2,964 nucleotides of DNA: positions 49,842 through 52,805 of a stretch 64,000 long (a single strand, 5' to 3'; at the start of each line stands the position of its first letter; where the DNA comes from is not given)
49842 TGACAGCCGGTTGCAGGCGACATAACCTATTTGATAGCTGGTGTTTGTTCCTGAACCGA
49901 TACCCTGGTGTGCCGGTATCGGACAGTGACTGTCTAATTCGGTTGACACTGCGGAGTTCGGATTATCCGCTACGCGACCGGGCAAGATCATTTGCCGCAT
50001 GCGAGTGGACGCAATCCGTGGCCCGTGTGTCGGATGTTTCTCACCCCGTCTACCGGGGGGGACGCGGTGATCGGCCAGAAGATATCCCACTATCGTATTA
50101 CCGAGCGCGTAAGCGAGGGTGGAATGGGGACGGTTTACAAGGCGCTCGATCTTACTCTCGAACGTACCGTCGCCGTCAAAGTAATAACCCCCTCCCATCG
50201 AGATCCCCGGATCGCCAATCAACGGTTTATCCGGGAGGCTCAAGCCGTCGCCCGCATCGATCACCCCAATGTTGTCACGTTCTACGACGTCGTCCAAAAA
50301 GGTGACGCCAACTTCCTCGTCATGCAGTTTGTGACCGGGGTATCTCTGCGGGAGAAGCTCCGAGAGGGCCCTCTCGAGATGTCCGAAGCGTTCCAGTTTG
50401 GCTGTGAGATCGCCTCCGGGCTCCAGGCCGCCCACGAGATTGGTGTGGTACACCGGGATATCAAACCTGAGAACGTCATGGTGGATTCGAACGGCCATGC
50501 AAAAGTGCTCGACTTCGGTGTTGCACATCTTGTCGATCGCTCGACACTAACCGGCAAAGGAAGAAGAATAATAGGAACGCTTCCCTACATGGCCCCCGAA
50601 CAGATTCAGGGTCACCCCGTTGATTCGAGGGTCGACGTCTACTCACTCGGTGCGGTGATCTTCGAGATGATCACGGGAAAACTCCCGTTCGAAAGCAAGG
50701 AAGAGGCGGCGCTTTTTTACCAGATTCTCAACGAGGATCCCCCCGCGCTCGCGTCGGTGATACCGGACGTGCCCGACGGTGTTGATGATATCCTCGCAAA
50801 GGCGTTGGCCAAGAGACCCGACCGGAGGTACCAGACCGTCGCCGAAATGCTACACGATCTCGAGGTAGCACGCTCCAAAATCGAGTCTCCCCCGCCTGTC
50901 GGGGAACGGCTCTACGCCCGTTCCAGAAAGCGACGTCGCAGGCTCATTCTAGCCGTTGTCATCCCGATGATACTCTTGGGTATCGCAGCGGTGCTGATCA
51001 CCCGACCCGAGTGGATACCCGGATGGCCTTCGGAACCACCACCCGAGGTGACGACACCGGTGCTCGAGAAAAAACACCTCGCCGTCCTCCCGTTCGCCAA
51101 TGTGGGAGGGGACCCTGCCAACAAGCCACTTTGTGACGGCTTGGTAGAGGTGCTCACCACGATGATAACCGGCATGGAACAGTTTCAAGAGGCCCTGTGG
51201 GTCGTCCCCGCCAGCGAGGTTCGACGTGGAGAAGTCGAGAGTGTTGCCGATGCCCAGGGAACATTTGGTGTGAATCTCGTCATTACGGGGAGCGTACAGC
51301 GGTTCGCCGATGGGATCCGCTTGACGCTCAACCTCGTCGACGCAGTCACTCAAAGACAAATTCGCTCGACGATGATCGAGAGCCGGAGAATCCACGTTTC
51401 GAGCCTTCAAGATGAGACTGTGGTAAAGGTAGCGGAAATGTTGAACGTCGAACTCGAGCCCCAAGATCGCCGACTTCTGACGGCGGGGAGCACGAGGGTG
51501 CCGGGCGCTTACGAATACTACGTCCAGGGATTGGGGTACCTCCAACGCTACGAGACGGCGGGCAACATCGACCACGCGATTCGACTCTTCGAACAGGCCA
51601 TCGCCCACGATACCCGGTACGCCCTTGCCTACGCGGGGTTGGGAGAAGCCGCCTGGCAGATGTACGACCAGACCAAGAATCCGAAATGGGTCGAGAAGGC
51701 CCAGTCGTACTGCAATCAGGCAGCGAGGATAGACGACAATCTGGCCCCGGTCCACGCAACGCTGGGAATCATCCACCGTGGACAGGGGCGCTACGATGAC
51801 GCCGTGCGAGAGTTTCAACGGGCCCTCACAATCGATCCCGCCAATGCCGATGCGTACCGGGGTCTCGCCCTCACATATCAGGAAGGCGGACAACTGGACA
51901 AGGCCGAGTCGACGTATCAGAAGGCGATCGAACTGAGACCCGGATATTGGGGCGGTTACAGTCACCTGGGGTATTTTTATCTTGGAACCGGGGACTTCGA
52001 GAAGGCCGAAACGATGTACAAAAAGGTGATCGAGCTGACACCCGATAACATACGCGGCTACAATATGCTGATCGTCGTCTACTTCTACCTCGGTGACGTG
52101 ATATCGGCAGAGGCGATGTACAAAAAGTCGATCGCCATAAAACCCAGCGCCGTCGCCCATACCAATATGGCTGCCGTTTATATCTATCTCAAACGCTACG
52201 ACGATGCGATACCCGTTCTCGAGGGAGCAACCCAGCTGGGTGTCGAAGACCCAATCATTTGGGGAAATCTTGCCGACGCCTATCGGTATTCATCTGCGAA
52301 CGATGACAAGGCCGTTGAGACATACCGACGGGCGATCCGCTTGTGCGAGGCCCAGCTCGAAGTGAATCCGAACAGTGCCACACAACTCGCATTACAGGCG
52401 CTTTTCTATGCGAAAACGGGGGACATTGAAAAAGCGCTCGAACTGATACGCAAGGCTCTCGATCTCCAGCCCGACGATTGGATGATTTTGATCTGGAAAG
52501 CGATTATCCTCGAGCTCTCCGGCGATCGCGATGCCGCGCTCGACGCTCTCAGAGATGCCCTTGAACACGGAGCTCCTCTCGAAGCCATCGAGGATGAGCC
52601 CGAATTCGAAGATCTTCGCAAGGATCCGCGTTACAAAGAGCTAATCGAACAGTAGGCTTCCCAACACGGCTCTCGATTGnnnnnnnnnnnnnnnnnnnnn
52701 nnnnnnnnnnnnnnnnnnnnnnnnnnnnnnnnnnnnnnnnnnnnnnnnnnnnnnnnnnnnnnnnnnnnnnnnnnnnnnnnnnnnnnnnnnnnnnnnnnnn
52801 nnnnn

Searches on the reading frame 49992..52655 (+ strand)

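Call 9: search_protein_families(library=pfam, proteins=[window:49992-52655:+], max_evalue=0.001)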
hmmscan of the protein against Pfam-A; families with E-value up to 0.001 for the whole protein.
window:49992-52655:+ (887 aa): 33 families (the best 25 are shown)
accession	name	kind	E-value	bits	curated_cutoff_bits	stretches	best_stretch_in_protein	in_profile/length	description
PF00069.31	Pkinase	-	1.2e-54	185.9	31.7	1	34-287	1-258/263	Protein kinase domain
PF00515.34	TPR_1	-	6.2e-41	137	27.8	3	619-652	1-34/34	Tetratricopeptide repeat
PF07714.23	PK_Tyr_Ser-Thr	-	1.4e-39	136.4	23.1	1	36-281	3-250/258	Protein tyrosine and serine/threonine kinase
PF07719.23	TPR_2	-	7.9e-39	129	27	4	586-618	2-34/34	Tetratricopeptide repeat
PF13181.12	TPR_8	-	2.8e-36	121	25.7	2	656-686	4-34/34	Tetratricopeptide repeat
PF13428.12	TPR_14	-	2.2e-31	105.5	23.5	1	588-626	4-42/44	Tetratricopeptide repeat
PF13414.12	TPR_11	-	2.4e-31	107.6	26.8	1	596-631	5-40/42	TPR repeat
PF13424.12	TPR_12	-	7.1e-31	106.7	30.1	5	590-649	8-75/77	Tetratricopeptide repeat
PF13432.12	TPR_16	-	8.6e-30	103.2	32.7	2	591-651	3-63/65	Tetratricopeptide repeat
PF13431.12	TPR_17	-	1e-28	97.6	24.4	2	608-639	2-33/34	Tetratricopeptide repeat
PF14559.12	TPR_19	-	4.4e-28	97.8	25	2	597-651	3-57/68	Tetratricopeptide repeat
PF13176.12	TPR_7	-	3.6e-25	86.3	27.9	0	757-787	2-31/36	Tetratricopeptide repeat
PF12895.13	ANAPC3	-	4.4e-14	53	27.2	2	667-745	3-81/82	Anaphase-promoting complex, cyclosome, subunit 3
PF13374.12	TPR_10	-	2.8e-13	49.9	27.5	0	590-614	7-31/42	Tetratricopeptide repeat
PF13174.12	TPR_6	-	1.4e-12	47.8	26.3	0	620-650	1-31/33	Tetratricopeptide repeat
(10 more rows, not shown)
